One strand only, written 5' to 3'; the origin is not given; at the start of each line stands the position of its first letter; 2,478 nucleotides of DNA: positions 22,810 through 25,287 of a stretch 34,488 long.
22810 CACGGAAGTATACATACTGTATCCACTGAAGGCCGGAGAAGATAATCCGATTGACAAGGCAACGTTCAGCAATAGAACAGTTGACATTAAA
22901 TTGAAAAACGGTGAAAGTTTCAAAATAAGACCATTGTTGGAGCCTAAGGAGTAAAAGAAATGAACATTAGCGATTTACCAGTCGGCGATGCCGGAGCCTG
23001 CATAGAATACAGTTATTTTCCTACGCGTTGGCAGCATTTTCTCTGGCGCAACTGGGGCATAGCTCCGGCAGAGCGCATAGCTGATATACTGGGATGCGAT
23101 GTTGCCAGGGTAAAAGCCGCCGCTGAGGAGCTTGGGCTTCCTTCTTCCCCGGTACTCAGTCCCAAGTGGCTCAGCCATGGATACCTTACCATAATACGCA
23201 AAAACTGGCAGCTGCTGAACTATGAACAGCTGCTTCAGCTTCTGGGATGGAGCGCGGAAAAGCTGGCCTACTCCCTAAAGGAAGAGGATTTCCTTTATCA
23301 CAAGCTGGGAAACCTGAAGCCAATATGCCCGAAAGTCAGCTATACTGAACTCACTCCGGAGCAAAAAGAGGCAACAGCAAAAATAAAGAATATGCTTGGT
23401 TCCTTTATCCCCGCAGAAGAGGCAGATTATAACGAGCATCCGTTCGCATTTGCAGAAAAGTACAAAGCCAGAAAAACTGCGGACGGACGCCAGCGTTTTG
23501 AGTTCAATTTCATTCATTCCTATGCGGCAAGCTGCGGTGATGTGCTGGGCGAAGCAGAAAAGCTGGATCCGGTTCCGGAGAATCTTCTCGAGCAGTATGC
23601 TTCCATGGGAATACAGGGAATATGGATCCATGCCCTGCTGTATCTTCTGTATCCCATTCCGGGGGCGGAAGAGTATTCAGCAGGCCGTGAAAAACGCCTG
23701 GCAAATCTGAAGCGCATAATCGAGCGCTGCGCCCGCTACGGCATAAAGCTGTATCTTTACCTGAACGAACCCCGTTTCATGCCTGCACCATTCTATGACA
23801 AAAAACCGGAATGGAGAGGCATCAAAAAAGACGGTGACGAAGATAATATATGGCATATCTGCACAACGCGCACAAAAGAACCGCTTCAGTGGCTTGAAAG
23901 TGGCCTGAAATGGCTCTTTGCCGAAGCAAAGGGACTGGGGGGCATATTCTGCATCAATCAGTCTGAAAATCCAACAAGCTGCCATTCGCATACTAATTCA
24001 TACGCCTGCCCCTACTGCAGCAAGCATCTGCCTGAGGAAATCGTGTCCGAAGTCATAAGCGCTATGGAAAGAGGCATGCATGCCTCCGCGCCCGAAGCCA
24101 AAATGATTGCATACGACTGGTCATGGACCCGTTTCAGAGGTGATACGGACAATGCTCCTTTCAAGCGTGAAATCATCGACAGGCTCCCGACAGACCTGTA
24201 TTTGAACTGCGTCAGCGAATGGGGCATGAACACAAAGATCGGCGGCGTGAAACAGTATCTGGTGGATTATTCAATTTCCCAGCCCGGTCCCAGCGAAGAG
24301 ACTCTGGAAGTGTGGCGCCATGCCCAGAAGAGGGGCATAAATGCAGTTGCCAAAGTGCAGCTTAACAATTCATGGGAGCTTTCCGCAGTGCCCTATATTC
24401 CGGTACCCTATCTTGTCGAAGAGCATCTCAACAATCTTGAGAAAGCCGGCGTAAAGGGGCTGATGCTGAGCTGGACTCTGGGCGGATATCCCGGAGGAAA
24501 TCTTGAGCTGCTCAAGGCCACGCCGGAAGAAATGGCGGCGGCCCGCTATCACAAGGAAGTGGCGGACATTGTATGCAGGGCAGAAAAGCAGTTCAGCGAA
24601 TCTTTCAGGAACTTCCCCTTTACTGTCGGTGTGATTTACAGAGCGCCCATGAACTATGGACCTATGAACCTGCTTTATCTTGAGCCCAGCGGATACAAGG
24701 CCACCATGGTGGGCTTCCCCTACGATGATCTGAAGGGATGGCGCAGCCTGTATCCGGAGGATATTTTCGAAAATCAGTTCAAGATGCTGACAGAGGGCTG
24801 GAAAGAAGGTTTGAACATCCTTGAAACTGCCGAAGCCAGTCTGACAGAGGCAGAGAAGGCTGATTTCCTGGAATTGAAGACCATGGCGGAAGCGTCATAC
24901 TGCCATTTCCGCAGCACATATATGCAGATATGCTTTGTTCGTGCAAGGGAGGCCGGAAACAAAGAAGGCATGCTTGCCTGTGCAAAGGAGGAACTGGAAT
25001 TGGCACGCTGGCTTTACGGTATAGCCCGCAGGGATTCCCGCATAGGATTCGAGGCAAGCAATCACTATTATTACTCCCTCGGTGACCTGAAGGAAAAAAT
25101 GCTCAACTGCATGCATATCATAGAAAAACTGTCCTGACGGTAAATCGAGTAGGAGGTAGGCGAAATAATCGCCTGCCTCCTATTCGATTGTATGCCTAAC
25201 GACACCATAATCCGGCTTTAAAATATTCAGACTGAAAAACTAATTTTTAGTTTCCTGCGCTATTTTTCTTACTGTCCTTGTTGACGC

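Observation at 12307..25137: Tightly packed five-gene train: vWA membrane anchor, 1911-aa lectin-array protein, metallophosphoesterase, secreted heparinase II/III lyase, novel GH-A-like enzyme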

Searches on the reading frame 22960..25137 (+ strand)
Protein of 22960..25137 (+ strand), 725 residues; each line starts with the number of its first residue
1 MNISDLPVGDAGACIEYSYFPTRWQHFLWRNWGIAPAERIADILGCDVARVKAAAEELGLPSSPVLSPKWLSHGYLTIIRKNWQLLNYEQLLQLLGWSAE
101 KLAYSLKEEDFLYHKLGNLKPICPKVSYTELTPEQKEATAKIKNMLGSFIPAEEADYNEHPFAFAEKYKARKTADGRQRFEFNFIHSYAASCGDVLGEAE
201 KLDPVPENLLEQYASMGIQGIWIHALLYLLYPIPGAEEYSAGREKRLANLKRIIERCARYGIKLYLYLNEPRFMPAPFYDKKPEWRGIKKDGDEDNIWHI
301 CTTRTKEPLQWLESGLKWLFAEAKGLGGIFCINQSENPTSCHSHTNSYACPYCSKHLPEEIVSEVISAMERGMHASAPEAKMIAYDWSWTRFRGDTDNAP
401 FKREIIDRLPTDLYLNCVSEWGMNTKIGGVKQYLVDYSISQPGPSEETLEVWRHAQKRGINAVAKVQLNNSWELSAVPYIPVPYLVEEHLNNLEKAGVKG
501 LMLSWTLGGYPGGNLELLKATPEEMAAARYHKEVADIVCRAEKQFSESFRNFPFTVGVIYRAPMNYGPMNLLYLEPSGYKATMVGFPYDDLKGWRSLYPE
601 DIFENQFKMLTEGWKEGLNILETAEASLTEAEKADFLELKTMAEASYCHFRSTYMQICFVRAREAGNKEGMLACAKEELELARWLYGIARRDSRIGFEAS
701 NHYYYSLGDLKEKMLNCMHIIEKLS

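Call 4: search_protein_families(library=pfam, proteins=[window:22960-25137:+], max_evalue=0.01)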
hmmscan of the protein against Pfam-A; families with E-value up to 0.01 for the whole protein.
window:22960-25137:+ (725 aa): 1 family
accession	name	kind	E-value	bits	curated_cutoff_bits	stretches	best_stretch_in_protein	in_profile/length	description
PF01261.30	AP_endonuc_2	-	0.0035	17.5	31.1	1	207-267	31-87/249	Xylose isomerase-like TIM barrel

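Call 5: search_protein_families(library=ncbifam, proteins=[window:22960-25137:+], max_evalue=0.01)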
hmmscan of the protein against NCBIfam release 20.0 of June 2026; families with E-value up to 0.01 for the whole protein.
window:22960-25137:+ (725 aa): 0 families

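Call 9: find_encoding_contigs(protein=window:22960-25137:+, flank=10000, max_places=6)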
Protein window:22960-25137:+ (725 aa): no gene with exactly this product is on record in the collection.

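Call 11: find_homologous_proteins(query=window:22960-25137:+)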
Query window:22960-25137:+ (725 aa): 1201 proteins with E <= 0.001 among 8000 candidates; the best 120 are listed.
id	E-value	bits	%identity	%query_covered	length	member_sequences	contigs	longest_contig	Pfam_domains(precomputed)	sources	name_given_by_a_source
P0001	0.0e+0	1715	100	100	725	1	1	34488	-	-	-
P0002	0.0e+0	1284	74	100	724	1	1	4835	-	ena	-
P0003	0.0e+0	1114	63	100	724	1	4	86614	-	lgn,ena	-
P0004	0.0e+0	1110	64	100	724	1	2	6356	-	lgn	-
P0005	0.0e+0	1099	64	100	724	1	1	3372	-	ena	-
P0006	0.0e+0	1097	64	100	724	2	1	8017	-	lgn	-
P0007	0.0e+0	1097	64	100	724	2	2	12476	-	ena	-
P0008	0.0e+0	1096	63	100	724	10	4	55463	-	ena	-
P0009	0.0e+0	1095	63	100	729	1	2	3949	-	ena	-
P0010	0.0e+0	1095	63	100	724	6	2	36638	-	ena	-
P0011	0.0e+0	1092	63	100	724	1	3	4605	-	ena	-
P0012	0.0e+0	1092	63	100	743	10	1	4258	-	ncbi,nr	ncbi:MAG: hypothetical protein J5833_02670 [Victivallales bacterium]|nr:hypothetical protein [Victiv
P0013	0.0e+0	1092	63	100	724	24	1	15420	-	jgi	jgi:hypothetical protein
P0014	0.0e+0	1091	64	100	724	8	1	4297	-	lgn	-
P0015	0.0e+0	1088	63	100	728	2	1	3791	-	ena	-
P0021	0.0e+0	1076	63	100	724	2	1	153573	-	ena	-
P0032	0.0e+0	1053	61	100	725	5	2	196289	-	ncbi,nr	ncbi:MAG: hypothetical protein BWY31_02894 [Lentisphaerae bacterium ADurb.Bin242]|nr:MAG: hypothetic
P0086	3.7e-270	917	54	100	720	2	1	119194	-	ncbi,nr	ncbi:MAG: hypothetical protein MJ033_02810 [Victivallaceae bacterium]|nr:hypothetical protein [Victi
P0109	3.7e-243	827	49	100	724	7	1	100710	-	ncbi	-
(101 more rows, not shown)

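Call 12: find_encoding_contigs(protein=P0032, flank=10000, max_places=2)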
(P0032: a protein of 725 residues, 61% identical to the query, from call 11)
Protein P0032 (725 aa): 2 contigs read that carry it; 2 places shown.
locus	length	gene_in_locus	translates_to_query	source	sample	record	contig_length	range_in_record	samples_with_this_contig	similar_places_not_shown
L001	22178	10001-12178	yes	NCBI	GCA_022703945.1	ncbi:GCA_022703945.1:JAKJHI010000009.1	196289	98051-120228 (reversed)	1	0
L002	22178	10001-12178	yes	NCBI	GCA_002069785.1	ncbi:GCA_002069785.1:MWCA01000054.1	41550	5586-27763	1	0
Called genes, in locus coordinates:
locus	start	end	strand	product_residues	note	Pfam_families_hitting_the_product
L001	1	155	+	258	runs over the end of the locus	PF01643:Acyl-ACP_TE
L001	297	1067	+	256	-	PF10988:DUF2807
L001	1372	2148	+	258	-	PF25213:HVO_A0261_N (weak), PF01022:HTH_5 (weak), PF08220:HTH_DeoR, PF08279:HTH_11 (weak), PF12840:HTH_20 (weak), PF00455:DeoRC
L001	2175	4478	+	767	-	PF00676:E1_dh, PF02779:Transket_pyr, PF02780:Transketolase_C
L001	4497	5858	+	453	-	PF00364:Biotin_lipoyl, PF25984:BSH_YknX, PF25997:BSH_YhbJ (weak), PF02817:E3_binding (weak), PF00198:2-oxoacid_dh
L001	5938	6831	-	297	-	PF00892:EamA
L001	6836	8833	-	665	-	PF14871:GHL6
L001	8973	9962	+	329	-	PF02311:AraC_binding (weak)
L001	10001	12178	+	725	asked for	-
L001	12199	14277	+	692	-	PF14871:GHL6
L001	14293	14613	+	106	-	PF05336:rhaM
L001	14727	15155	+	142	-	-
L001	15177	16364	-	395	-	PF17785:PUA_3, PF10672:Methyltrans_SAM, PF02475:TRM5-TYW2_MTfase (weak), PF03602:Cons_hypoth95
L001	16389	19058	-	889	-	-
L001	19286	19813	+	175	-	PF16697:Yop-YscD_cpl, PF00498:FHA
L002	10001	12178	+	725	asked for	-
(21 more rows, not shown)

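Call 13: find_encoding_contigs(protein=P0086, flank=10000, max_places=2)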
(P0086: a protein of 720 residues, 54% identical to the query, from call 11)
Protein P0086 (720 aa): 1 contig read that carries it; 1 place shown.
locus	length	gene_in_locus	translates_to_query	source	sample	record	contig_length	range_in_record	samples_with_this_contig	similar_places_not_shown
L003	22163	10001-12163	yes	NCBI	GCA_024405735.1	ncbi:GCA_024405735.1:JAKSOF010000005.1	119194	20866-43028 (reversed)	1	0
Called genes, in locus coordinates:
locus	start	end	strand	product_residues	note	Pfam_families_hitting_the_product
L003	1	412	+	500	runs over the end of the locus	PF12161:HsdM_N, PF02384:N6_Mtase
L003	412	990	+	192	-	-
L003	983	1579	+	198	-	PF01420:Methylase_S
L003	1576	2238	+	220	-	-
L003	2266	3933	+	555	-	PF02463:SMC_N (faint), PF11398:DUF2813, PF13175:AAA_15, PF13476:AAA_23 (weak), PF13175:AAA_15, PF13304:AAA_21, PF20469:OLD-like_TOPRIM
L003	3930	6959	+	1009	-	PF04313:HSDR_N, PF04851:ResIII, PF18766:SWI2_SNF2, PF22679:T1R_D3-like, PF11867:T1RH-like_C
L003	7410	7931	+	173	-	-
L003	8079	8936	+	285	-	PF00318:Ribosomal_S2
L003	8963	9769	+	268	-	PF00889:EF_TS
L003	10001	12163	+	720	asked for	-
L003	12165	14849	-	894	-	PF07992:Pyr_redox_2 (faint), PF12831:FAD_oxidored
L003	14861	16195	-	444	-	PF00232:Glyco_hydro_1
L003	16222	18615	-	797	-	PF00245:Alk_phosphatase, PF14307:Glyco_tran_WbsX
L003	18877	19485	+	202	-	PF00132:Hexapep, PF14602:Hexapep_2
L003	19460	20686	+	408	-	PF13439:Glyco_transf_4 (weak), PF13579:Glyco_trans_4_4 (weak), PF00534:Glycos_transf_1 (faint)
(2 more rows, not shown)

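Call 14: find_encoding_contigs(protein=P0109, flank=10000, max_places=2)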
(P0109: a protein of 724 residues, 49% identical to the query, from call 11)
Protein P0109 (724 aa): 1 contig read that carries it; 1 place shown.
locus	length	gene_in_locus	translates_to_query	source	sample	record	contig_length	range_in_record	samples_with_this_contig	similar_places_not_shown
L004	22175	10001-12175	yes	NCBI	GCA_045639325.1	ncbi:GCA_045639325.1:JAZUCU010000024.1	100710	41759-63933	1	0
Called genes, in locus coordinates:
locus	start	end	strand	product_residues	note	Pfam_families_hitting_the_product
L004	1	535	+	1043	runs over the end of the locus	PF00873:ACR_tran, PF03176:MMPL (weak)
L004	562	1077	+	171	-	-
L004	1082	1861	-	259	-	PF00165:HTH_AraC (weak), PF12833:HTH_18, PF00165:HTH_AraC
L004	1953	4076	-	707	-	PF01229:Glyco_hydro_39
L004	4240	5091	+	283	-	PF12833:HTH_18, PF00165:HTH_AraC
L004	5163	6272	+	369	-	PF04015:DUF362, PF13237:Fer4_10 (faint), PF12838:Fer4_7, PF13187:Fer4_9, PF14697:Fer4_21, PF12837:Fer4_6 (weak), PF25160:LdpA_Fe-S-bd (weak), PF00037:Fer4 (weak), +2 more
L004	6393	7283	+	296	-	-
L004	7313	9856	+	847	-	-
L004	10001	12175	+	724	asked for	-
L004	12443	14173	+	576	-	PF00587:tRNA-synt_2b, PF04073:tRNA_edit, PF03129:HGTP_anticodon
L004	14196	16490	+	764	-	PF12844:HTH_19 (faint), PF07883:Cupin_2, PF00501:AMP-binding, PF13193:AMP-binding_C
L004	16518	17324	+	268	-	PF03446:NAD_binding_2 (weak), PF03807:F420_oxidored, PF14748:P5CR_dimer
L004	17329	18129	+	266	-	PF12833:HTH_18, PF00165:HTH_AraC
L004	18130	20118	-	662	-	PF04333:MlaA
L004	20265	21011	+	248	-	PF01027:Bax1-I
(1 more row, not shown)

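Call 15: find_encoding_contigs(protein=P0003, flank=10000, max_places=2)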
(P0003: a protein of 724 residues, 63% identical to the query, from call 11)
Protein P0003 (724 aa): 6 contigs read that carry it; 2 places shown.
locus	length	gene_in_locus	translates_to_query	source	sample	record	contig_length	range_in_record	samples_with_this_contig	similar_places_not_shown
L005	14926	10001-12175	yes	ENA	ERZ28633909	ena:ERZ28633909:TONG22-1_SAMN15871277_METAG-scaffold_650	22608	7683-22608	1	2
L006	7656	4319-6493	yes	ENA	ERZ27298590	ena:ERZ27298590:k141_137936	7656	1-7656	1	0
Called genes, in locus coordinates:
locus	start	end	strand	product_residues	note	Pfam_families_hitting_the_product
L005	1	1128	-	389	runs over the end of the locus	PF07221:GlcNAc_2-epim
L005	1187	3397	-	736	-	PF16126:DUF4838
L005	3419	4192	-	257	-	-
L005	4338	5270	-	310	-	PF14488:DUF4434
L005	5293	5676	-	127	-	PF00532:Peripla_BP_1, PF13377:Peripla_BP_3, PF13407:Peripla_BP_4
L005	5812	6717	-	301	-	-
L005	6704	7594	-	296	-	PF01522:Polysacc_deac_1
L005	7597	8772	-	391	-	PF01321:Creatinase_N, PF00557:Peptidase_M24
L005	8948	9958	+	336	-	PF00356:LacI, PF00532:Peripla_BP_1, PF13407:Peripla_BP_4 (weak), PF13377:Peripla_BP_3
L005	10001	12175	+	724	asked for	-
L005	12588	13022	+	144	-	PF01797:Y1_Tnp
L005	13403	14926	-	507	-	?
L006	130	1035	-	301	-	-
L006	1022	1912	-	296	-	PF01522:Polysacc_deac_1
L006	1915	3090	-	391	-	PF01321:Creatinase_N, PF00557:Peptidase_M24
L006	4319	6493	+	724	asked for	-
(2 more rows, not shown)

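Call 16: find_encoding_contigs(protein=P0021, flank=10000, max_places=2)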
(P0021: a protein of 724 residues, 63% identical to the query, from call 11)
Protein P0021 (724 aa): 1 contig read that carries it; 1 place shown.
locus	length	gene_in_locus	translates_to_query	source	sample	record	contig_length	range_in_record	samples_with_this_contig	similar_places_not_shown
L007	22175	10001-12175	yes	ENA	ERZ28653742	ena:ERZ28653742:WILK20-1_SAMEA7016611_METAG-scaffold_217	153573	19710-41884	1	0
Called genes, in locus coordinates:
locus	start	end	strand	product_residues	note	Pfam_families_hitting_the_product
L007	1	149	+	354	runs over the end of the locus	PF00144:Beta-lactamase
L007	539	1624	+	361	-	PF00392:GntR (weak)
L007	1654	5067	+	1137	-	-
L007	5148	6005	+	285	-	-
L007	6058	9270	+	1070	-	PF16126:DUF4838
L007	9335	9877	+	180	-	-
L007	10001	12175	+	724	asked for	-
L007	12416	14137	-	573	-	PF00239:Resolvase, PF07508:Recombinase, PF13408:Zn_ribbon_recom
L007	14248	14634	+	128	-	PF01555:N6_N4_Mtase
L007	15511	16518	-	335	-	PF04909:Amidohydro_2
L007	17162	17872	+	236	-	-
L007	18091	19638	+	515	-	-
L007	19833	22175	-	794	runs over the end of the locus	-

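Call 26: search_solved_structures(query=window:22960-25137:+, max_evalue=1)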
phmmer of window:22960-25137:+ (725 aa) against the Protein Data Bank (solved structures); distinct sequences matched with E-value up to 1: 0.

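Call 47: predict_structure(alignment_id=A1)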
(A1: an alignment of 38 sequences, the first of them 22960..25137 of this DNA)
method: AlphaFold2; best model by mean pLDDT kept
length: 725 residues; sequences in the alignment: 38
mean_pLDDT: 92.4   pTM: 0.92
mean pLDDT of the five models: 92.4, 91.7, 91.0, 89.5, 89.3
residues with pLDDT >= 90: 554; 70-90: 156; 50-70: 15; < 50: 0
segments of 3 or more residues with pLDDT < 50: none
pLDDT, mean of each block of 10 residues (from residue 1): 84 88 96 95 97 95 87 90 94 95 83 87 95 97 93 90 82 82 91 84 89 92 93 95 96 97 95 90 92 73 96 98 96 85 90 95 96 97 93 82 96 95 92 90 94 97 92 91 97 97 77 91 95 98 98 94 93 92 78 95 98 99 96 95 98 98 98 98 97 86 90 97 95
secondary structure, 60 per line:
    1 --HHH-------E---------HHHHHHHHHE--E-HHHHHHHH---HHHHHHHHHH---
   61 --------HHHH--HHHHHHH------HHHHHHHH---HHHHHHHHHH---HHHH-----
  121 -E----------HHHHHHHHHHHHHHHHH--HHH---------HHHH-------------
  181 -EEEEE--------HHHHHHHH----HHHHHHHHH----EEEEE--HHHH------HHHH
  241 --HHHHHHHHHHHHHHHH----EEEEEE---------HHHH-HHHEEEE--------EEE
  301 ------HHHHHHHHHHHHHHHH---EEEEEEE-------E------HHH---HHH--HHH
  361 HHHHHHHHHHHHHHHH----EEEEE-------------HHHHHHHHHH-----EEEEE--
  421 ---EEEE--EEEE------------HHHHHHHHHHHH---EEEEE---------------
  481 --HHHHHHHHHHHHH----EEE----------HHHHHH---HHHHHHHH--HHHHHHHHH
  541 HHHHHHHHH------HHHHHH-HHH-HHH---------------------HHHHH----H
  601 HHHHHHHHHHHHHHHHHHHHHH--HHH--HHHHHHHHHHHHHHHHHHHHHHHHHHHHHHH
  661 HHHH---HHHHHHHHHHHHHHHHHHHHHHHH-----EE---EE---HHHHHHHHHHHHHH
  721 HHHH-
elements in order (helices of 4 or more, strands of 3 or more residues): H23-31 H37-44 H48-57 H69-72 H75-81 H88-95 H99-108 H112-115 H133-149 H164-167 E182-186 H195-202 H207-215 E220-224 H227-230 H237-240 H243-258 E263-268 H278-281 E286-289 E298-300 H307-322 E326-332 H358-376 E381-385 H399-408 E414-418 E424-427 E430-433 H446-457 E461-465 H483-495 E500-502 H513-518 H522-529 H532-549 H556-561 H591-595 H600-622 H630-664 H668-691 H707-724

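Call 50: fold_search(model_id=the predicted structure, library=pdb)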
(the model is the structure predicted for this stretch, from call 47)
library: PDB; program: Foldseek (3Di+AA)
matches with E <= 10: 1716; with E <= 0.001: 278
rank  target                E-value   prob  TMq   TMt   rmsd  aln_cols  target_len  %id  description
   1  6hze_A                1.3e-10  1.00  0.44  0.38  13.9       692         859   10  BP0997, GH138 enzyme targeting pectin rhamnogalacturonan II (released 2019-03-20)
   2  2vca                  4.7e-09  1.00  0.39  0.32  10.4       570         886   11  Family 89 glycoside hydrolase from Clostridium perfringens in complex with beta-N-acetyl-D-glucosamine (released 2008-03-18)
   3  5a69                  5.4e-09  1.00  0.36  0.42   9.1       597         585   11  GH20C, Beta-hexosaminidase from Streptococcus pneumoniae in complex with Gal-PUGNAc (released 2015-09-23)
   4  4a4a_A                1.1e-08  1.00  0.38  0.32   9.7       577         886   10  CpGH89 (E483Q, E601Q), from Clostridium perfringens, in complex with its substrate GlcNAc-alpha-1,4-galactose (released 2012-04-04)
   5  4xwh_A                6.6e-08  1.00  0.44  0.44   6.5       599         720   11  Crystal structure of the human N-acetyl-alpha-glucosaminidase (released 2016-02-03)
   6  5abg_B                1.1e-07  1.00  0.29  0.31  11.9       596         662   10  Structure of GH84 with ligand (released 2015-11-18)
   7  2wzi_A                1.2e-07  1.00  0.31  0.34  11.2       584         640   10  BtGH84 D243N in complex with 5F-oxazoline (released 2010-01-26)
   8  2yds_A                1.6e-07  1.00  0.29  0.35  11.5       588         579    9  CpOGA D298N in complex with TAB1-derived O-GlcNAc peptide (released 2012-03-14)
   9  5abf_A                1.6e-07  1.00  0.30  0.32  11.4       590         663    9  Structure of GH84 with ligand (released 2015-11-18)
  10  5mi7                  1.9e-07  1.00  0.31  0.33  11.1       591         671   10  BtGH84 mutant with covalent modification by MA4 in complex with PUGNAc (released 2017-11-01)
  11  2x0h_B                2.1e-07  1.00  0.29  0.33  11.5       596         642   10  BtGH84 Michaelis complex (released 2010-01-26)
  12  2chn_A                2.1e-07  1.00  0.29  0.32  11.7       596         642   10  Bacteroides thetaiotaomicron hexosaminidase with O-GlcNAcase activity- NAG-thiazoline complex (released 2006-05-08)
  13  5abh_A                2.3e-07  1.00  0.28  0.30  12.3       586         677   10  Structure of GH84 with ligand (released 2015-11-18)
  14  5abg_A                2.4e-07  1.00  0.30  0.32  11.8       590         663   10  Structure of GH84 with ligand (released 2015-11-18)
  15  5fl0_B                2.4e-07  1.00  0.28  0.30  12.1       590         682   10  Structure of a hydrolase with an inhibitor (released 2016-08-31)
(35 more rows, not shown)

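Call 70: fold_search(model_id=the predicted structure, library=viral)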
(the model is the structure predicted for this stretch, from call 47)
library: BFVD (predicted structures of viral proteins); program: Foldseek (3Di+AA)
matches with E <= 10: 527; with E <= 0.001: 22
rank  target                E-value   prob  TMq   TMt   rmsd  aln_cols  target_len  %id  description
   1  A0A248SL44            7.7e-06  1.00  0.26  0.23   9.6       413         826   14  Endoglucanase [Klebsiella phage SopranoGao]
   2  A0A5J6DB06            1.6e-05  1.00  0.26  0.26   9.9       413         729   12  Putative glycoside hydrolase [Erwinia phage pEp_SNUABM_01]
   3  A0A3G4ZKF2            2.7e-05  1.00  0.25  0.49  12.3       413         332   11  Uncharacterized protein [Terrestrivirus sp.]
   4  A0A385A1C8            8.5e-05  1.00  0.25  0.30  10.3       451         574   10  (no name in the UniProt tables at hand)
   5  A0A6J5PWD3            9.3e-05  1.00  0.25  0.50   9.0       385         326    8  Glycoside hydrolase family 5 domain-containing protein [uncultured Caudovirales phage]
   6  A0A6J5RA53            1.2e-04  1.00  0.26  0.43  13.5       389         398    8  Glycoside hydrolase, family 5 [uncultured Caudovirales phage]
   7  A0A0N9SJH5            1.5e-04  1.00  0.25  0.21   6.2       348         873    8  Glycoside hydrolase family 5 domain-containing protein [Pseudomonas phage POR1]
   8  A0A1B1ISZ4            1.5e-04  1.00  0.25  0.36  17.1       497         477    9  (no name in the UniProt tables at hand)
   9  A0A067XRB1            1.7e-04  1.00  0.30  0.49   8.7       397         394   10  (no name in the UniProt tables at hand)
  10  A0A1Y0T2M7            1.8e-04  1.00  0.26  0.21  10.6       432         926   13  Glycoside hydrolase family 5 domain-containing protein [Pseudomonas phage Skulduggery]
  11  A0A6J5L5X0            2.0e-04  1.00  0.24  0.58   8.2       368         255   10  Uncharacterized protein [uncultured Caudovirales phage]
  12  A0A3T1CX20            2.0e-04  1.00  0.26  0.39   9.6       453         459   12  Beta-galactosidase [Acanthamoeba castellanii medusavirus J1]
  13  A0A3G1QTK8            2.7e-04  1.00  0.26  0.26   9.0       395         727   11  Putative cellulase or glycoside hydrolase [Erwinia phage phiEaP8]
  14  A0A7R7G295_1          3.2e-04  1.00  0.21  0.17  16.6       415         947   10  (no name in the UniProt tables at hand)
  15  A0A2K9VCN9            4.5e-04  1.00  0.29  0.35  21.1       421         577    8  Glycosyl hydrolase [Lactobacillus phage Bacchae]
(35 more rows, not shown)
